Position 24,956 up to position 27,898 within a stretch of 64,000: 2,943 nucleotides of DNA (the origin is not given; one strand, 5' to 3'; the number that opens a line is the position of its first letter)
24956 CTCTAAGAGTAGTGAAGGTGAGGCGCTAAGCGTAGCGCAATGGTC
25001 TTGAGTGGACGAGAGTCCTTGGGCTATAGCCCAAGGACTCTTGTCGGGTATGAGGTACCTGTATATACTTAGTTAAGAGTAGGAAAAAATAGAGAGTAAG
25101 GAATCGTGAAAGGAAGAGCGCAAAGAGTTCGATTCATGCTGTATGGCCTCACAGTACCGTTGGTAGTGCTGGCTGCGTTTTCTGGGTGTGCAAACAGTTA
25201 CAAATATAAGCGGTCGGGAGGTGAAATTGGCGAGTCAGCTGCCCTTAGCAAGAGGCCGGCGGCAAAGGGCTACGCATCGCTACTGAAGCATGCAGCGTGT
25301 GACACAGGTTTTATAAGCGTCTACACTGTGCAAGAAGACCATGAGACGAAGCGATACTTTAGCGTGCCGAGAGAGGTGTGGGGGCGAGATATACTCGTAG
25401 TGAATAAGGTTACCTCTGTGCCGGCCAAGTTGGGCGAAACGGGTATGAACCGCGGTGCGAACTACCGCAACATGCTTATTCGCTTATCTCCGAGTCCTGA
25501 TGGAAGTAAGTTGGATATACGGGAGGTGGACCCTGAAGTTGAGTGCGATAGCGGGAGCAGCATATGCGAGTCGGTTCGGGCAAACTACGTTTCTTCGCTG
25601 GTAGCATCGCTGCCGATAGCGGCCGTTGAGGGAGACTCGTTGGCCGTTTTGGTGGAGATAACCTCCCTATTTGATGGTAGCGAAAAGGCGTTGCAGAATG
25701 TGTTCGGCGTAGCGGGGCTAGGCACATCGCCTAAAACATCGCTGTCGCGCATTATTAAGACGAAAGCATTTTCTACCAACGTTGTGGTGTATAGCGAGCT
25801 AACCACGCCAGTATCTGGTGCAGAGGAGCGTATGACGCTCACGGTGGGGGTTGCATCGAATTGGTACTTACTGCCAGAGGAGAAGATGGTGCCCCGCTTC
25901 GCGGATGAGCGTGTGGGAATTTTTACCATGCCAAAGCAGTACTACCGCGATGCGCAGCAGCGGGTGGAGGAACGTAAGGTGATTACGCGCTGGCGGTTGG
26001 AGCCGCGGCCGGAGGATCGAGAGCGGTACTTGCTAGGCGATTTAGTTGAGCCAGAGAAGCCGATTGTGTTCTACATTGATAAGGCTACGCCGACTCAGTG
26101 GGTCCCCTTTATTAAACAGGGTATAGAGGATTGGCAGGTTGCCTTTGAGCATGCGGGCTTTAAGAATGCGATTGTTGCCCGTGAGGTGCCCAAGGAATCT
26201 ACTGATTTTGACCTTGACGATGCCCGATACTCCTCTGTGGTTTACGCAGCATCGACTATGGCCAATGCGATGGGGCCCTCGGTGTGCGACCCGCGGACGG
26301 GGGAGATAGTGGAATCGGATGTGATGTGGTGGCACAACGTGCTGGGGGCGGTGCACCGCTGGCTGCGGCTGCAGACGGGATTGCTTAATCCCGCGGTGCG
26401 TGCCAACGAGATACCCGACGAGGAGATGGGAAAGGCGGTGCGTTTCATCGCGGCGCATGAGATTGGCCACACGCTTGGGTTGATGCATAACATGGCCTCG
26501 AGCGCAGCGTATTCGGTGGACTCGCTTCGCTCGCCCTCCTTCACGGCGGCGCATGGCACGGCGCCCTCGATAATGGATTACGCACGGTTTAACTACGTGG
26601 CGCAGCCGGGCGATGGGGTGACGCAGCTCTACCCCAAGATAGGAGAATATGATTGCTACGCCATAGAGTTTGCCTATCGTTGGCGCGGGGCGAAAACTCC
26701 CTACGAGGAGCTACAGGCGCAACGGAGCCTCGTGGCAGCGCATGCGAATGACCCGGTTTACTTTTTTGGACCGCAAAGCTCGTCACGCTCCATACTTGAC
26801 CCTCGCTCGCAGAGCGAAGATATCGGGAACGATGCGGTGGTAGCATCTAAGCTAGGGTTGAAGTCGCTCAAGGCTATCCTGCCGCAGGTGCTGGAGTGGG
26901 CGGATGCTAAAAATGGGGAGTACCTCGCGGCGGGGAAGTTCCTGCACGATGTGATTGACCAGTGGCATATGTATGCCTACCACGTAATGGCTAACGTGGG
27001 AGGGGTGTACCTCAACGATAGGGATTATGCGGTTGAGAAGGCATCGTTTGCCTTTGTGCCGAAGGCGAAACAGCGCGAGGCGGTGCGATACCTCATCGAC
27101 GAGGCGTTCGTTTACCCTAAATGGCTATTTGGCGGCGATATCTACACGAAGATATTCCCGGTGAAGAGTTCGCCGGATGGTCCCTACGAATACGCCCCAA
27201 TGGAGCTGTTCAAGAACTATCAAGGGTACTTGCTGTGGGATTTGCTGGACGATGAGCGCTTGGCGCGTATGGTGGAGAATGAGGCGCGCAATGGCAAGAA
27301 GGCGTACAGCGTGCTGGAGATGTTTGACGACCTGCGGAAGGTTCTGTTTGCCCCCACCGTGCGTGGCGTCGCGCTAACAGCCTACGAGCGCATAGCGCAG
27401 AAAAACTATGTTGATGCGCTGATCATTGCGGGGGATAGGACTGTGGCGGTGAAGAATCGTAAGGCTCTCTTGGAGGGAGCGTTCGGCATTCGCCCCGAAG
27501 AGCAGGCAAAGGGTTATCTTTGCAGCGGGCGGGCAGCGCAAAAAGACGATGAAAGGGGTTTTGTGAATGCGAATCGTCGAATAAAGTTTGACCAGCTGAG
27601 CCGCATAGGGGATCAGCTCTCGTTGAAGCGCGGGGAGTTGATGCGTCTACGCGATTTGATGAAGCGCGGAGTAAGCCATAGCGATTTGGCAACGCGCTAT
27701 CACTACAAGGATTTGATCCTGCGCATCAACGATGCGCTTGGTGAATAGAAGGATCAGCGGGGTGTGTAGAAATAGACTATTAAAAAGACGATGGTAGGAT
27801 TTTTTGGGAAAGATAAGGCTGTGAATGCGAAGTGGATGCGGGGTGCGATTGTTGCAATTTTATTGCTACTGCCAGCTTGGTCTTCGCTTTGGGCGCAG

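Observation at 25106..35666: Terminator-bounded Zn-metalloprotease - SusC - SusD - T9SS-cargo unit: a candidate protein/peptide utilization locus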

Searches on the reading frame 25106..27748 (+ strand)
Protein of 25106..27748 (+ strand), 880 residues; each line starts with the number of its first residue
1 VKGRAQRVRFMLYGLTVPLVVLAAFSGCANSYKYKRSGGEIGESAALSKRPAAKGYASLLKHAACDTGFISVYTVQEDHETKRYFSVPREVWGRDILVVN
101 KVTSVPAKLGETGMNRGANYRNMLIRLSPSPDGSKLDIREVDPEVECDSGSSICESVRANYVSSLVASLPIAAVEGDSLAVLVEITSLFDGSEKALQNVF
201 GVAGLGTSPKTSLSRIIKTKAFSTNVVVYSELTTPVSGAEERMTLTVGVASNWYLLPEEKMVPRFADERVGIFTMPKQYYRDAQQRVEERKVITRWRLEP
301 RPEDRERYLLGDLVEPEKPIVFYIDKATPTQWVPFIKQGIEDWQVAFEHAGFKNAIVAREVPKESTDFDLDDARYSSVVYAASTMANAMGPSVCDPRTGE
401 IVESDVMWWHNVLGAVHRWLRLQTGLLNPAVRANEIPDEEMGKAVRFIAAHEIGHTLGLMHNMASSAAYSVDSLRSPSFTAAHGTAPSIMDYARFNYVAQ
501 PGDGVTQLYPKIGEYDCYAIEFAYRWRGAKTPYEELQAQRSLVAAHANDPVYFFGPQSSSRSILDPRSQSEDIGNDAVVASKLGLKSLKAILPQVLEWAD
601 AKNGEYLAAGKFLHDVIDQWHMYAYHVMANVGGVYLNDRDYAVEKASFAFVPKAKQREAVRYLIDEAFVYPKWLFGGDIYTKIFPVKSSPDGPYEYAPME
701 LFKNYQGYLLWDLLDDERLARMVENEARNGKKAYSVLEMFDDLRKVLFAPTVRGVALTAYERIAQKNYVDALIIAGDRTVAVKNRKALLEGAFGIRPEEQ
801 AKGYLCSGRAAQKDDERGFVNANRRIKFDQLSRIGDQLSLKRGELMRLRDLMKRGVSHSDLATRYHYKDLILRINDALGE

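Call 6: search_protein_families(library=pfam, proteins=[window:25106-27748:+], max_evalue=0.01)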
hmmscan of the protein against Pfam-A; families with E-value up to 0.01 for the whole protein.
window:25106-27748:+ (880 aa): 6 families
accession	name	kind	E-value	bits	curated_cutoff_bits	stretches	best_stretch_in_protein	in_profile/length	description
PF16313.11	DUF4953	-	2.1e-105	352.8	24.2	1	434-751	2-313/316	Met-zincin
PF17148.9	DUF5117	-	3.8e-43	147.9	27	1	117-301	1-189/189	Domain of unknown function (DUF5117)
PF17162.9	DUF5118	-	3.4e-07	30.4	27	1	54-105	2-50/50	Domain of unknown function (DUF5118)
PF13583.11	Reprolysin_4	-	9.7e-05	22.5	22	1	448-494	138-177/203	Metallo-peptidase family M12B Reprolysin-like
PF00413.30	Peptidase_M10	-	0.00046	20.5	24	1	440-467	103-130/159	Matrixin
PF13688.12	Reprolysin_5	-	0.003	18.3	27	1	448-493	144-187/196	Metallo-peptidase family M12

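Call 7: search_protein_families(library=ncbifam, proteins=[window:25106-27748:+], max_evalue=0.01)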
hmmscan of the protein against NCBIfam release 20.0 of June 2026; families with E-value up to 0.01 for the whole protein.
window:25106-27748:+ (880 aa): 0 families

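Call 10: find_homologous_proteins(query=window:25106-27748:+, max_evalue=1e-20)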
Query window:25106-27748:+ (880 aa): 8000 proteins with E <= 1e-20 among 8000 candidates; the best 120 are listed.
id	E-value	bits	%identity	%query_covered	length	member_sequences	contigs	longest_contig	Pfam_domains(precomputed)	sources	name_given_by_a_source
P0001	0.0e+0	1962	98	100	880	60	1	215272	PF16313.12,PF17148.10,PF17162.10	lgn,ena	-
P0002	0.0e+0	1570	80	94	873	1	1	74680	PF16313.12,PF17148.10,PF17162.10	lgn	-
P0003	0.0e+0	1566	78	98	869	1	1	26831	PF16313.12,PF17148.10,PF17162.10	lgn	-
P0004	0.0e+0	1543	77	97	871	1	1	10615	PF16313.12,PF17148.10,PF17162.10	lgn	-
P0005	0.0e+0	1485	74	99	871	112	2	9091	PF16313.12,PF17148.10,PF17162.10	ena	-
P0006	0.0e+0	1219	62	98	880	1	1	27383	PF16313.12,PF17148.10,PF17162.10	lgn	-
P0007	0.0e+0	1145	62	92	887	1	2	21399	PF16313.12,PF17148.10,PF17162.10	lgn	-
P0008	0.0e+0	1123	58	97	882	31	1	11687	PF16313.12,PF17148.10,PF17162.10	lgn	-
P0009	0.0e+0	1078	57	95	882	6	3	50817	PF16313.12,PF17148.10,PF17162.10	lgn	-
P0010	0.0e+0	1071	56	96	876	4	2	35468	PF16313.12,PF17148.10,PF17162.10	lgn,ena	-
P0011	0.0e+0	1066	55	100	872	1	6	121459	PF16313.12,PF17148.10,PF17162.10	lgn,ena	-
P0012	0.0e+0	1065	55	100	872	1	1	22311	PF16313.12,PF17148.10,PF17162.10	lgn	-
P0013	0.0e+0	1064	57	93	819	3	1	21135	PF16313.12,PF17148.10,PF17162.10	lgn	-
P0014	0.0e+0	1063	55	100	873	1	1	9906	PF16313.12,PF17148.10,PF17162.10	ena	-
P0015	0.0e+0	1063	55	100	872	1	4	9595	PF16313.12,PF17148.10,PF17162.10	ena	-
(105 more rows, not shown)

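Call 11: find_related_loci(query=window:25106-27748:+, collection=genome_contigs, flank=10000)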
Query window:25106-27748:+ (880 aa) in genome_contigs; peptide patterns used: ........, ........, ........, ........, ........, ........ (x = any residue, [..] = any of these).
600 stretches matched a pattern (row limit reached: there are more); 599 encode a relative of the query (tblastn E <= 1e-3); the best 80 are kept; 80 distinct loci.
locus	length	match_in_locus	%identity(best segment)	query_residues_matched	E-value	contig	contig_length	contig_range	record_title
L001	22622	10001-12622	46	1-879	0e+0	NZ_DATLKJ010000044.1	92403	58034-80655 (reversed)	MAG: Chitinophaga sp. isolate SMAG_U13719 k141_57384, whole genome shotgun sequence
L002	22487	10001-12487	46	48-878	0e+0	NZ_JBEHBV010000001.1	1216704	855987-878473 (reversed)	Pedobacter sp. ASV1-7 Scaffold1, whole genome shotgun sequence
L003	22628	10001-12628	44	11-879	0e+0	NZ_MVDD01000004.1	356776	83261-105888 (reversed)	Labilibaculum filiforme strain 59.16B 2648548679, whole genome shotgun sequence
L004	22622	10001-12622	44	11-878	0e+0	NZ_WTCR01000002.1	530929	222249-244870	Labilibaculum euxinus strain A4 NODE_2_length_530929_cov_55.5213, whole genome shotgun sequence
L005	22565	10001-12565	44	14-879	0e+0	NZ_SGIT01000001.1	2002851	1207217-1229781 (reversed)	Sphingobacterium corticibacterium strain 30C10-4-7 Scaffold1, whole genome shotgun sequence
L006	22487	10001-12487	47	54-879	0e+0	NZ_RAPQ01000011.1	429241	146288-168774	Marinifilum flexuosum strain DSM 21950 Ga0170439_104, whole genome shotgun sequence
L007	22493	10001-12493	46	48-878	0e+0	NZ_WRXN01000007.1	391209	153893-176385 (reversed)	Chitinophaga tropicalis strain ysch24 NODE_7_length_391209_cov_25.208074, whole genome shotgun sequence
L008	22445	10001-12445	46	46-878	0e+0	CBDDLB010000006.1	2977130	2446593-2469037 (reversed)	MAG: Bacteroidales bacterium isolate 5b4c7415-97b6-4acf-9de4-4614e48eac80 genome assembly, contig: contig_6, whole genom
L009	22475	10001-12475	46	48-878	0e+0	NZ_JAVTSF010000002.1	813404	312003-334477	Pedobacter nyackensis strain MADA_2608 contig_0002, whole genome shotgun sequence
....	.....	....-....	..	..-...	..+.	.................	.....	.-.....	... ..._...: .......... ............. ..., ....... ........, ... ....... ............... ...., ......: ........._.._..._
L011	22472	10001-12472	46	48-879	0e+0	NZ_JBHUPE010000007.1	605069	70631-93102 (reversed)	Sphingobacterium anhuiense strain KCTC 22209 platanus_K_25_97_7, whole genome shotgun sequence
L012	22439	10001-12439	47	63-879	0e+0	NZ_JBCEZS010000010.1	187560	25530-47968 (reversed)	Bacteroides sp. GD17 contig10, whole genome shotgun sequence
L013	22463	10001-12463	45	49-878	0e+0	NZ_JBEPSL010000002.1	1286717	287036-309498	Pedobacter africanus strain 2990 Ga0501451_02, whole genome shotgun sequence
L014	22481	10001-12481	45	44-878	0e+0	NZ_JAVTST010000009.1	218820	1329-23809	Pedobacter gandavensis strain DE_0380 contig_0009, whole genome shotgun sequence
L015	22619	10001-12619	44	5-874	0e+0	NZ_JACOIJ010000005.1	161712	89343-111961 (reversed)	Sphingobacterium litopenaei strain DN04309 NODE_5_length_161712_cov_21.785599, whole genome shotgun sequence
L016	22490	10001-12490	46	49-879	0e+0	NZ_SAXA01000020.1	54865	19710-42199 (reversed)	Ancylomarina salipaludis strain SHSM-M15 20, whole genome shotgun sequence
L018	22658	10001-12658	44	8-878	0e+0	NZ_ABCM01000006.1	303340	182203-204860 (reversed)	Pedobacter sp. BAL39 1103467000512, whole genome shotgun sequence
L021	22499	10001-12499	44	48-879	0e+0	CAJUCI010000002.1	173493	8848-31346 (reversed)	MAG TPA_asm: uncultured Duncaniella sp. isolate MGBC127601 genome assembly, contig: MGBC127601.2, whole genome shotgun s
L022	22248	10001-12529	44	35-879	0e+0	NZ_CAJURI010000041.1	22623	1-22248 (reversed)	MAG: uncultured Duncaniella sp. isolate MGBC166381, whole genome shotgun sequence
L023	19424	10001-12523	45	35-878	0e+0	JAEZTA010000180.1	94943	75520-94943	MAG: Bacteroidetes bacterium isolate OH_PDB_253 k127_1354820, whole genome shotgun sequence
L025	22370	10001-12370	44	55-874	0e+0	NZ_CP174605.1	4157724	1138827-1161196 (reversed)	Formosa sp. 4Alg 33 chromosome, complete genome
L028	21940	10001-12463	43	56-879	0e+0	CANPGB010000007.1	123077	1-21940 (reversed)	MAG TPA_asm: uncultured Porphyromonadaceae bacterium isolate SRR15730535_bin.24_metawrap_v1.3_MAG genome assembly, conti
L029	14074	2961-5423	43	39-879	0e+0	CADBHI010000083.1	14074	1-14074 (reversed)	MAG: uncultured Prevotellaceae bacterium isolate RUG13967 genome assembly, contig: RUG13967_asm_83, whole genome shotgun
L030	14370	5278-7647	45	84-879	0e+0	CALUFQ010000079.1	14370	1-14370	MAG: uncultured Paraprevotella sp. isolate BRZ_EQ__bin131 genome assembly, contig: BRZ_EQ__NODE_6319_length_14370_cov_8.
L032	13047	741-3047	42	85-879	0e+0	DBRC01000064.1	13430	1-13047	MAG TPA_asm: Prevotella sp. UBA1378 UBA1378_contig_20862, whole genome shotgun sequence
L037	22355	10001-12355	45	84-879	0e+0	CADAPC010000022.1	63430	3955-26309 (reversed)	MAG: uncultured Bacteroidales bacterium isolate RUG13499 genome assembly, contig: RUG13499_asm_22, whole genome shotgun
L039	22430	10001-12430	47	63-878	0e+0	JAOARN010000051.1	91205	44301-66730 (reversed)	MAG: Marinifilaceae bacterium isolate McD1.32 contig_84425, whole genome shotgun sequence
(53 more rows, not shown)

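Call 15: search_solved_structures(query=window:25106-27748:+, max_evalue=0.01)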
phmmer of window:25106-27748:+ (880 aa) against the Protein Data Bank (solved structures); distinct sequences matched with E-value up to 0.01: 1.
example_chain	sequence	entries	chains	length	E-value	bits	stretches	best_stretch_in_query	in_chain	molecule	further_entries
4l63_A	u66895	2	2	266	0.0018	19.6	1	385-469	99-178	ECXA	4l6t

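Call 25: find_encoding_contigs(protein=P0001, flank=10000, max_places=3)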
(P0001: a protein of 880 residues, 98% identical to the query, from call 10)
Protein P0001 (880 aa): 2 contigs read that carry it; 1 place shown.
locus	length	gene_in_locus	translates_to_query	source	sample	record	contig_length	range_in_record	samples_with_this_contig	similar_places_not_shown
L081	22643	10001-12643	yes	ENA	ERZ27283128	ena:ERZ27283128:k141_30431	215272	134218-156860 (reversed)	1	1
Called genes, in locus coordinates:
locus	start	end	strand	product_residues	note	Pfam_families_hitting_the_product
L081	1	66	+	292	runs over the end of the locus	PF02253:PLA1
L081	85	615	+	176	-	PF00588:SpoU_methylase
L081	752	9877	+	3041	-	PF18962:Por_Secre_tail (faint)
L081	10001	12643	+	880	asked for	PF17162:DUF5118 (weak), PF17148:DUF5117, PF16313:DUF4953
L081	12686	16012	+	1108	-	PF13620:CarboxypepD_reg (weak), PF13715:CarbopepD_reg_2 (weak), PF07715:Plug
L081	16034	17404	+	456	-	PF14322:SusD-like_3, PF07980:SusD_RagB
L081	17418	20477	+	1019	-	-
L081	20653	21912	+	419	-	PF00162:PGK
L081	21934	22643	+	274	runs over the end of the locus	PF00005:ABC_tran, PF13304:AAA_21 (faint)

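Call 26: find_encoding_contigs(protein=P0002, flank=10000, max_places=2)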
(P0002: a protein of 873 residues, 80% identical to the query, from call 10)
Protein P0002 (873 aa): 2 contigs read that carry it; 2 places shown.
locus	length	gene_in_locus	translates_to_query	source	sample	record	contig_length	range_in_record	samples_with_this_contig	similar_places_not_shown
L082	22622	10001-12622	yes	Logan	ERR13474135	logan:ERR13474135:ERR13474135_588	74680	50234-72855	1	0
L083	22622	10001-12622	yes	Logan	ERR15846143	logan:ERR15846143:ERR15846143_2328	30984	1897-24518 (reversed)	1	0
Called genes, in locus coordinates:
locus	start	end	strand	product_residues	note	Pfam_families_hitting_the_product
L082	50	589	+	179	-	PF00588:SpoU_methylase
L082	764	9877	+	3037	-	PF07705:CARDB (faint)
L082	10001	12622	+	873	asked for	PF17162:DUF5118, PF17148:DUF5117, PF16313:DUF4953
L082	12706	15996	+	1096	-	PF13620:CarboxypepD_reg, PF13715:CarbopepD_reg_2, PF07715:Plug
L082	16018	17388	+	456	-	PF14322:SusD-like_3, PF07980:SusD_RagB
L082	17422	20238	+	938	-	-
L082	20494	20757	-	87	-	-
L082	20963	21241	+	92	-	-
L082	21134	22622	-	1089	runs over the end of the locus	PF04313:HSDR_N, PF04851:ResIII, PF18766:SWI2_SNF2, PF22679:T1R_D3-like, PF11867:T1RH-like_C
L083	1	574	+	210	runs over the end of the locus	PF00588:SpoU_methylase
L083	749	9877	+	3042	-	PF07705:CARDB (faint)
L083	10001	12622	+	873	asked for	PF17162:DUF5118, PF17148:DUF5117, PF16313:DUF4953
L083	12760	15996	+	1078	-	PF13620:CarboxypepD_reg, PF13715:CarbopepD_reg_2, PF07715:Plug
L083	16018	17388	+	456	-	PF14322:SusD-like_3, PF07980:SusD_RagB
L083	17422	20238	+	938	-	-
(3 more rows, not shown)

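Call 27: find_encoding_contigs(protein=P0003, flank=10000, max_places=2)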
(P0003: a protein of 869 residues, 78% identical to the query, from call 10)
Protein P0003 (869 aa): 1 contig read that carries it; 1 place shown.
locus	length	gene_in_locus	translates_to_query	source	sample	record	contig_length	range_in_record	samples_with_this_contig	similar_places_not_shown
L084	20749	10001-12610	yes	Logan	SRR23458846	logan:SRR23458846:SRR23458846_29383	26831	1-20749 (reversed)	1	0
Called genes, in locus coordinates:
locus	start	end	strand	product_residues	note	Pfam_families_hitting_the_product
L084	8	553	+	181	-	PF00588:SpoU_methylase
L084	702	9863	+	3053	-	PF07705:CARDB (faint)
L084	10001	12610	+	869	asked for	PF17162:DUF5118, PF17148:DUF5117, PF16313:DUF4953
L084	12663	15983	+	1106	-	PF13620:CarboxypepD_reg, PF13715:CarbopepD_reg_2, PF07715:Plug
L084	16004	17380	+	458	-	PF14322:SusD-like_3, PF07980:SusD_RagB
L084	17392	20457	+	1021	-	PF18962:Por_Secre_tail (weak)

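Call 28: find_encoding_contigs(protein=P0006, flank=10000, max_places=2)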
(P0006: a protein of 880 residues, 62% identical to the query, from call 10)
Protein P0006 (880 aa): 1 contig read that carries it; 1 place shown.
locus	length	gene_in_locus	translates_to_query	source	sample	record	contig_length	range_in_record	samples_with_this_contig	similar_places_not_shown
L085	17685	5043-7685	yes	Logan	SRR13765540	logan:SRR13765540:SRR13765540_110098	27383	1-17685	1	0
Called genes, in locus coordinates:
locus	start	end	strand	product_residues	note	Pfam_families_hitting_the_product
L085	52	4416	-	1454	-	PF07675:Cleaved_Adhesin (weak), PF13620:CarboxypepD_reg, PF18998:Flg_new_2, PF02368:Big_2, PF26182:Ig_NUP210_5th (weak), PF02368:Big_2, PF26918:Ig_Eae (weak), PF18962:Por_Secre_tail, +6 more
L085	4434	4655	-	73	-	-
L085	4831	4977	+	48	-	-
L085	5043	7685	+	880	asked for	PF17162:DUF5118, PF17148:DUF5117, PF16313:DUF4953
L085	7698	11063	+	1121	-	PF13620:CarboxypepD_reg (weak), PF13715:CarbopepD_reg_2 (weak), PF07715:Plug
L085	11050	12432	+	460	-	PF14322:SusD-like_3, PF07980:SusD_RagB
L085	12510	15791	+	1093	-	PF18998:Flg_new_2 (faint)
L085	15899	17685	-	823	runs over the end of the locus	PF08245:Mur_ligase_M, PF01168:Ala_racemase_N, PF00842:Ala_racemase_C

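Call 29: find_encoding_contigs(protein=P0011, flank=10000, max_places=2)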
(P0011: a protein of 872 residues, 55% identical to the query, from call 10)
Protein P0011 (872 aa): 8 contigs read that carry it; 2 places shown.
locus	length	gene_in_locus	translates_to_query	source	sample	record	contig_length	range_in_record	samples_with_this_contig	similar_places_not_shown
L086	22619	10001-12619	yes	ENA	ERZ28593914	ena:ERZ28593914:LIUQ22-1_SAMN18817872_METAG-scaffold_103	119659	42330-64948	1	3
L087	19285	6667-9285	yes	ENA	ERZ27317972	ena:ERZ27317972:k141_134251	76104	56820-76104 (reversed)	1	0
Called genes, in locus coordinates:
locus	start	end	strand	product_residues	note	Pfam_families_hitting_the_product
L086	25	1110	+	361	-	PF07075:NamZ_N, PF20732:NamZ_C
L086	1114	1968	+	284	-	PF02749:QRPTase_N, PF01729:QRPTase_C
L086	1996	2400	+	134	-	-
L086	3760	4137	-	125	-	-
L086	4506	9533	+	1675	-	PF13306:LRR_5, PF13855:LRR_8 (faint), PF09923:DUF2155 (faint), PF13306:LRR_5, PF18998:Flg_new_2, PF09479:Flg_new (weak), PF18998:Flg_new_2, PF18962:Por_Secre_tail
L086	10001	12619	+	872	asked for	PF17162:DUF5118, PF17148:DUF5117, PF16313:DUF4953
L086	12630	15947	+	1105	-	PF13620:CarboxypepD_reg, PF13715:CarbopepD_reg_2, PF07715:Plug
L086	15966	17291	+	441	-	PF14322:SusD-like_3, PF07980:SusD_RagB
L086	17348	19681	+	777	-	PF18998:Flg_new_2, PF18962:Por_Secre_tail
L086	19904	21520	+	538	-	PF01293:PEPCK_ATP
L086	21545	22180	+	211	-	PF02660:G3P_acyltransf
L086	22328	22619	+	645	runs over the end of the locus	PF02824:TGS, PF07973:tRNA_SAD, PF00587:tRNA-synt_2b, PF03129:HGTP_anticodon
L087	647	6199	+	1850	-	PF13306:LRR_5, PF13855:LRR_8 (faint), PF13306:LRR_5, PF13306:LRR_5, PF18998:Flg_new_2, PF09479:Flg_new (weak), PF18998:Flg_new_2, PF18962:Por_Secre_tail, +1 more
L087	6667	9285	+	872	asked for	PF17162:DUF5118, PF17148:DUF5117, PF16313:DUF4953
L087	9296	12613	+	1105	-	PF13620:CarboxypepD_reg, PF13715:CarbopepD_reg_2, PF07715:Plug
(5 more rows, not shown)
